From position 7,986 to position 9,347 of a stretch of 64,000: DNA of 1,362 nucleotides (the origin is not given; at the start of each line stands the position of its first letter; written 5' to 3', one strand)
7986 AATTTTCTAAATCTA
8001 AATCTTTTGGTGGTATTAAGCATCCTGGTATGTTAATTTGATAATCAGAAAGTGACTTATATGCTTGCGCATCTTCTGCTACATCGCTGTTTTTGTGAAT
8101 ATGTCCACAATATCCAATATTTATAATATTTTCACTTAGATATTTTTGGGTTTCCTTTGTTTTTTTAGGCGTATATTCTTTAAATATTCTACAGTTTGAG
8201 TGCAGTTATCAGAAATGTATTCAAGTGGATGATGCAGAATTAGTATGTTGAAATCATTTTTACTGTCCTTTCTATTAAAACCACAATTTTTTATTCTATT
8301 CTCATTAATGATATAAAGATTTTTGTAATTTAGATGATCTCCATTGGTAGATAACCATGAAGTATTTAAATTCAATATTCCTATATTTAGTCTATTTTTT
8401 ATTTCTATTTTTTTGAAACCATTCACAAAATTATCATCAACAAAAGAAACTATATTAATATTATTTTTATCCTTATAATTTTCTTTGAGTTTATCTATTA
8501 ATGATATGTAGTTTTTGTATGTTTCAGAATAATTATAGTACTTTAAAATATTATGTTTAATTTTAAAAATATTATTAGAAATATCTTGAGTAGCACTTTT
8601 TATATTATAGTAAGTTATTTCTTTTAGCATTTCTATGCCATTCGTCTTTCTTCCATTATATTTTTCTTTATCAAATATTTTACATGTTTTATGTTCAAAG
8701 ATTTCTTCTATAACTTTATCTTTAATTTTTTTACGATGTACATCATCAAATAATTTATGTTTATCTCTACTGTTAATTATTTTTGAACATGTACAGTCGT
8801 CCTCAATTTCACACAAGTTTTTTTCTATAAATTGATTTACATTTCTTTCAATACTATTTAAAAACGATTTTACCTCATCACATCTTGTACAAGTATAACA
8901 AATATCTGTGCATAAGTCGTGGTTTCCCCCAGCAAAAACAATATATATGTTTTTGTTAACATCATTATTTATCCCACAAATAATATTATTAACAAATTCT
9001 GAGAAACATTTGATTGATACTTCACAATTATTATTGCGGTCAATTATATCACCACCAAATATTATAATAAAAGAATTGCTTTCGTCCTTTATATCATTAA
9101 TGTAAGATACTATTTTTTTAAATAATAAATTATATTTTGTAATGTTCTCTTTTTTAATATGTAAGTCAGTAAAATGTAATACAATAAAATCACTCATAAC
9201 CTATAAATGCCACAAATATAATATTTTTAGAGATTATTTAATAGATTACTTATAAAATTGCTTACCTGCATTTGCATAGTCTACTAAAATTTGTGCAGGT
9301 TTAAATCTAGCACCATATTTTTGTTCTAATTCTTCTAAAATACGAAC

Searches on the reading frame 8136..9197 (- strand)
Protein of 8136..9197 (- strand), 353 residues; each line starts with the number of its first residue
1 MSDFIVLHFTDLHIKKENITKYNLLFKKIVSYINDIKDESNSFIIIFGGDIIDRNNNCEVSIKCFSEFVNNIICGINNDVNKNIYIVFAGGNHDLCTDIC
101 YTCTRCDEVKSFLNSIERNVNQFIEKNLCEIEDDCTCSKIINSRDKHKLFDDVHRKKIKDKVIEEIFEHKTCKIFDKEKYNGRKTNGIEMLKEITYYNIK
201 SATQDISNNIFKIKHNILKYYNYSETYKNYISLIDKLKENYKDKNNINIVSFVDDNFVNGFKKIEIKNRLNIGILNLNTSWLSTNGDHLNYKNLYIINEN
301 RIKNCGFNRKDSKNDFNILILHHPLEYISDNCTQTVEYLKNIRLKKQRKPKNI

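Call 51: search_protein_families(library=pfam, proteins=[window:8136-9197:-], max_evalue=0.0001)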
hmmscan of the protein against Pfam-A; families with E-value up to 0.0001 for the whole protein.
window:8136-9197:- (353 aa): 1 family
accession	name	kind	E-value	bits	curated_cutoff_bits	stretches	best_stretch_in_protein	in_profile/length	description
PF00149.33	Metallophos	-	5.6e-08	33.9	21.5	1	6-130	3-104/191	Calcineurin-like phosphoesterase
